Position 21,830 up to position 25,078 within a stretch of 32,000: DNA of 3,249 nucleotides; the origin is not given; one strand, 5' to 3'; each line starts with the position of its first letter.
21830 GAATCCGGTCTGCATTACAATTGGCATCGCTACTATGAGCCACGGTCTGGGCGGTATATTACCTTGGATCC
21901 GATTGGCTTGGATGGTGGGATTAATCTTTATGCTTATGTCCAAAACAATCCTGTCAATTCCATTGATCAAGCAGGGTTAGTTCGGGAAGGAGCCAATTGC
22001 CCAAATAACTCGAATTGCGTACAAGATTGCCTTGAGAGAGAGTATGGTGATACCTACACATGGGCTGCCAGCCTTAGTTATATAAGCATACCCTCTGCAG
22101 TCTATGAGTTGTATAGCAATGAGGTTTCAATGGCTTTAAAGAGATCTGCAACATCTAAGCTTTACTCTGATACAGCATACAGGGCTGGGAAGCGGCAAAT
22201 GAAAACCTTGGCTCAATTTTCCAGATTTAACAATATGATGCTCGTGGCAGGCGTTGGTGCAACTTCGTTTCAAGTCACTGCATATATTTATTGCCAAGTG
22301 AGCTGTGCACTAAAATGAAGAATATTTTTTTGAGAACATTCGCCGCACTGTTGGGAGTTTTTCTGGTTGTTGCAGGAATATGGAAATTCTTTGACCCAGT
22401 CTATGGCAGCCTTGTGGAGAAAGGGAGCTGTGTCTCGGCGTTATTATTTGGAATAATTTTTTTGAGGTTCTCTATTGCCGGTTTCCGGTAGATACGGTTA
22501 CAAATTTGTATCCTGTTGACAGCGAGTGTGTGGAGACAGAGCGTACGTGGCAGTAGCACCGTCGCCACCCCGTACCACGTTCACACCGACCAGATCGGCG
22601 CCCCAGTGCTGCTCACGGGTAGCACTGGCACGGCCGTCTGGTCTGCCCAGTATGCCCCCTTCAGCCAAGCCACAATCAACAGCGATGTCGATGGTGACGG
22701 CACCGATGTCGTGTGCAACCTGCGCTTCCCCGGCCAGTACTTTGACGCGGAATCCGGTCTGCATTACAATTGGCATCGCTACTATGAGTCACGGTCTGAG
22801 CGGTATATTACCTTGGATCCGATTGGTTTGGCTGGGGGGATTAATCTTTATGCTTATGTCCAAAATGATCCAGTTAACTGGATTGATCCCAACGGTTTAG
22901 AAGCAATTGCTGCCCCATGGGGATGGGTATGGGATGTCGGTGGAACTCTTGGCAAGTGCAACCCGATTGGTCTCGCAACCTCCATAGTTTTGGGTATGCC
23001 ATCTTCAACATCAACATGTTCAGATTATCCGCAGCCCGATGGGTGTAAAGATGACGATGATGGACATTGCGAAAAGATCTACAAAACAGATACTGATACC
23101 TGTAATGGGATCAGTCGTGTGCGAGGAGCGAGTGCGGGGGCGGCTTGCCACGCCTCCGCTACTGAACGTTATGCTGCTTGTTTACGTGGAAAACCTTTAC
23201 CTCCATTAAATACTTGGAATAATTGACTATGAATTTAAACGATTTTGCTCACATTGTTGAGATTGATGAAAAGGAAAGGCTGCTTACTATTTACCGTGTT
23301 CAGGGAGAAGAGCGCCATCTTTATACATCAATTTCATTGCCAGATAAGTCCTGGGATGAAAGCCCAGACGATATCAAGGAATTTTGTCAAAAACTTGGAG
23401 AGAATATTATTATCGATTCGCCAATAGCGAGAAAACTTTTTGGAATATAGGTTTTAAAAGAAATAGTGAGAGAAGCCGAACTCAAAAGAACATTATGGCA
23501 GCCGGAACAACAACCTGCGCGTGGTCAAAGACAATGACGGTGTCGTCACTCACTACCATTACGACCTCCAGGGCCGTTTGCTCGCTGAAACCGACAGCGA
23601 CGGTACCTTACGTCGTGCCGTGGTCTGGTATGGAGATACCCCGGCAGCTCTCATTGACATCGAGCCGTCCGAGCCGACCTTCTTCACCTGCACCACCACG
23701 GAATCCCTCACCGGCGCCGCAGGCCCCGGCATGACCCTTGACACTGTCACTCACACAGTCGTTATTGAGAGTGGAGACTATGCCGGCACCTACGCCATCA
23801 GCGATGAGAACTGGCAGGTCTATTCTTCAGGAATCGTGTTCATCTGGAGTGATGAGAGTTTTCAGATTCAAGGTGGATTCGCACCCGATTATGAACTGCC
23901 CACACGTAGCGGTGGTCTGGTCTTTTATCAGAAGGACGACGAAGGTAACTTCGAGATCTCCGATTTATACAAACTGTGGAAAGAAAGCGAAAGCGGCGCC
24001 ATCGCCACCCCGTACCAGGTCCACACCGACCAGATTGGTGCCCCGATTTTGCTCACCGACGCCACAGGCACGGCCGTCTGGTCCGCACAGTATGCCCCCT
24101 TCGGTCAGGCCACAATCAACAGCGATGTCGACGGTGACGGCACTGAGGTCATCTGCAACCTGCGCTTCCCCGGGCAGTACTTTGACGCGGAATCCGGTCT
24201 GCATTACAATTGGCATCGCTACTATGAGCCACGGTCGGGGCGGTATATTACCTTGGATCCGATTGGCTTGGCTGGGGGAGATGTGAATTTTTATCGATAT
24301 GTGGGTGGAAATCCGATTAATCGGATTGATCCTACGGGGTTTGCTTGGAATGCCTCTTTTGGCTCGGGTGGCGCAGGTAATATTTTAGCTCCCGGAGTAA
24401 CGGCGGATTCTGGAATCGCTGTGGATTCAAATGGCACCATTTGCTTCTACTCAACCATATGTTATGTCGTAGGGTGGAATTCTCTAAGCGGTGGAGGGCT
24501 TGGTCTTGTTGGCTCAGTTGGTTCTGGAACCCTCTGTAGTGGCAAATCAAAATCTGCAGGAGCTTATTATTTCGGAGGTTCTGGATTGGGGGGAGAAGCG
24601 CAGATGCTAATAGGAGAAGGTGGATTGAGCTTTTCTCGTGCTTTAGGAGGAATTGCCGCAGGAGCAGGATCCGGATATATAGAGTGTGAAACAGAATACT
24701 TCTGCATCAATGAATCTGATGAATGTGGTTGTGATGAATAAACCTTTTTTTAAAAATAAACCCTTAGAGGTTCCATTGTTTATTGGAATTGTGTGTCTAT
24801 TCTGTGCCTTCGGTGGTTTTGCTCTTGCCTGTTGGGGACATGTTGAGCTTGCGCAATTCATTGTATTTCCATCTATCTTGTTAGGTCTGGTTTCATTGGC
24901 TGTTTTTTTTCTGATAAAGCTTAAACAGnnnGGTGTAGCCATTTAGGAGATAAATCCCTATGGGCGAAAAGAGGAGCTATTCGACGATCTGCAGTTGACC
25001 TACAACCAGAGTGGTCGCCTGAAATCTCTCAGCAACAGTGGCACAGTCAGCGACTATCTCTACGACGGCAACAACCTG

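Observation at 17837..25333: A Sec-signal Rhs toxin is followed by an array of three nested orphan core fragments, with no secretion-system genes in view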

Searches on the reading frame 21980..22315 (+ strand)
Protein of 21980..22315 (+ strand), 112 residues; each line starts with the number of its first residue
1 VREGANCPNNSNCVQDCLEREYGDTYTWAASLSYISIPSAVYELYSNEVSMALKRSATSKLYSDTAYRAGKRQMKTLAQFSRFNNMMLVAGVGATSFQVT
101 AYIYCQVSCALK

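Call 19: search_protein_families(library=pfam, proteins=[window:21980-22315:+], max_evalue=10)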
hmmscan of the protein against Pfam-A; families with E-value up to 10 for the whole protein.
seq(112 aa): 0 families

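Call 63: search_solved_structures(query=window:21980-22315:+, max_evalue=10)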
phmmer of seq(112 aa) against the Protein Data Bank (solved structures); distinct sequences matched with E-value up to 10: 0.

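Call 82: find_homologous_proteins(query=window:21980-22315:+, max_evalue=0.01)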
Query seq(112 aa): 5 candidates shared short words with the query, none scored E <= 0.01.

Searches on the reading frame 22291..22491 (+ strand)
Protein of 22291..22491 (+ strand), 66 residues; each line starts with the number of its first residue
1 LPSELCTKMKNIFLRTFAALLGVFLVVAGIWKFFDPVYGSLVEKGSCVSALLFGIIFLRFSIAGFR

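Call 7: search_protein_families(library=pfam, proteins=[window:22291-22491:+], max_evalue=0.01)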
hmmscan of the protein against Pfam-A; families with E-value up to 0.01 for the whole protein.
window:22291-22491:+ (66 aa): 0 families

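Call 10: search_protein_families(library=ncbifam, proteins=[window:22291-22491:+], max_evalue=0.01)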
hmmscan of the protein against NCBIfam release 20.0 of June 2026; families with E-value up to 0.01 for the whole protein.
window:22291-22491:+ (66 aa): 0 families

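Call 19: search_protein_families(library=pfam, proteins=[window:22315-22488:+], max_evalue=10)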
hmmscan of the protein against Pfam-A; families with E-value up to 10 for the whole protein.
seq(58 aa): 3 families
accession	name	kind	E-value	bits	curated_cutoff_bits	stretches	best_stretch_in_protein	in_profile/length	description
PF14325.12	DUF4383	-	0.021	15.5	27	2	41-57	3-19/125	Domain of unknown function (DUF4383)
PF03729.18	DUF308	-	0.023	15.4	25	1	3-54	18-69/73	Short repeat of unknown function (DUF308)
PF00335.26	Tetraspanin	-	0.29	11.2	32.1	1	4-57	6-65/225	Tetraspanin family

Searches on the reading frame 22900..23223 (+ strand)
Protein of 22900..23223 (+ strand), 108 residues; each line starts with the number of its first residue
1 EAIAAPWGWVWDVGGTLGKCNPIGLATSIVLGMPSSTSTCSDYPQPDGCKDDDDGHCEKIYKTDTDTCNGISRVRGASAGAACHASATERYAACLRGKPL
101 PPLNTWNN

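Call 19: search_protein_families(library=pfam, proteins=[window:22900-23223:+], max_evalue=10)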
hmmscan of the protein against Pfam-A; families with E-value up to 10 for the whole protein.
seq(108 aa): 0 families

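Call 64: search_solved_structures(query=window:22900-23223:+, max_evalue=10)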
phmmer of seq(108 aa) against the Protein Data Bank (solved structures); distinct sequences matched with E-value up to 10: 0.

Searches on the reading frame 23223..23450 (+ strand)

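Call 7: search_protein_families(library=pfam, proteins=[window:23223-23450:+], max_evalue=0.01)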
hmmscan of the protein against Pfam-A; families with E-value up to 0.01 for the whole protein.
window:23223-23450:+ (75 aa): 0 families

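Call 10: search_protein_families(library=ncbifam, proteins=[window:23223-23450:+], max_evalue=0.01)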
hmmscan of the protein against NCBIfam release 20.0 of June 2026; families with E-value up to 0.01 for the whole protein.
window:23223-23450:+ (75 aa): 0 families

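Call 19: search_protein_families(library=pfam, proteins=[window:23223-23447:+], max_evalue=10)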
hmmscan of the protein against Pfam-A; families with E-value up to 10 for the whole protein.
seq(75 aa): 1 family
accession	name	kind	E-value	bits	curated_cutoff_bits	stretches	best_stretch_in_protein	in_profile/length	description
PF17293.8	Arm-DNA-bind_5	-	0.15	13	22.6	1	24-57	20-53/87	Arm DNA-binding domain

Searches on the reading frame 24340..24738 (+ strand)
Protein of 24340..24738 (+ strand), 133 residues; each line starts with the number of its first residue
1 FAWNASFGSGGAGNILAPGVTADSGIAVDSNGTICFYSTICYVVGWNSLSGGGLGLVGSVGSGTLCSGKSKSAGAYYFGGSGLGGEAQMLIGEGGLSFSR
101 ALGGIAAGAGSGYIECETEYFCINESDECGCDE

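Call 19: search_protein_families(library=pfam, proteins=[window:24340-24738:+], max_evalue=10)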
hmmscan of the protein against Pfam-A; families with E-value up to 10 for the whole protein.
seq(133 aa): 0 families

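Call 65: search_solved_structures(query=window:24340-24738:+, max_evalue=10)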
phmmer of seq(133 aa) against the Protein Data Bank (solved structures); distinct sequences matched with E-value up to 10: 23.
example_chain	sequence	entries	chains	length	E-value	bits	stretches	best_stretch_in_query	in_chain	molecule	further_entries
6i3b_A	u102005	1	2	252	0.00043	23.9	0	17-35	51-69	cPizza6-AYW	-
7zq2_A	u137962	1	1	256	0.00053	23.6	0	17-35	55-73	Pizza6-RSH-TSH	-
6f0q_A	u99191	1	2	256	0.00059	23.4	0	17-35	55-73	Pizza6-AYW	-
7zqg_A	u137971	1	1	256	0.00062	23.3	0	17-35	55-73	Pizza6-KSH-TSH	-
6i37_A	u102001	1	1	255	0.00063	23.3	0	17-35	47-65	nv1Pizza6-AYW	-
6f0t_A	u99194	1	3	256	0.0007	23.2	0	17-35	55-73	Pizza6-SFW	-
6i3a_A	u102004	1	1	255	0.00071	23.1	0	17-35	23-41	v22Pizza6-AYW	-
7zpz_A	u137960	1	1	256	0.00077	23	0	17-35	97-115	Pizza6-TSR-TSH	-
6f0s_A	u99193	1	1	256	0.00077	23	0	17-35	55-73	Pizza6-SYW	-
7zpw_A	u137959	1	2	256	0.00089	22.8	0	17-35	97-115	Pizza6-TSK-TSH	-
6qsd_A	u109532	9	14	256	0.0011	22.6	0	17-35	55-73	Pizza6S | Pizza6-S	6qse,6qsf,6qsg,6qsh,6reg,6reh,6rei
6i38_A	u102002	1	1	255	0.0015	22.1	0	17-35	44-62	nv2Pizza6-AYW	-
7zph_A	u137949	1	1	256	0.0084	19.7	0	17-35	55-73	Pizza6-TNK-RSH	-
6ren_A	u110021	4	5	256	0.0087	19.6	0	17-35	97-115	3fPizza6-SH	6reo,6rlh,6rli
7zcj_A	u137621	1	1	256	0.011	19.3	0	17-35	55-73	Pizza6-TNH-TSH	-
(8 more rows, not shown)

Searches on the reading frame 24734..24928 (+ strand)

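Call 19: search_protein_families(library=pfam, proteins=[window:24734-24928:+], max_evalue=10)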
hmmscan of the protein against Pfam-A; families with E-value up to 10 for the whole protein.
seq(65 aa): 1 family
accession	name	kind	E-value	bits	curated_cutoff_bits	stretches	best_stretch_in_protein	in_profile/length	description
PF20990.2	DUF2207_C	-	0.021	15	33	1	4-61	125-185/247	Predicted membrane protein (DUF2207) C-terminal domain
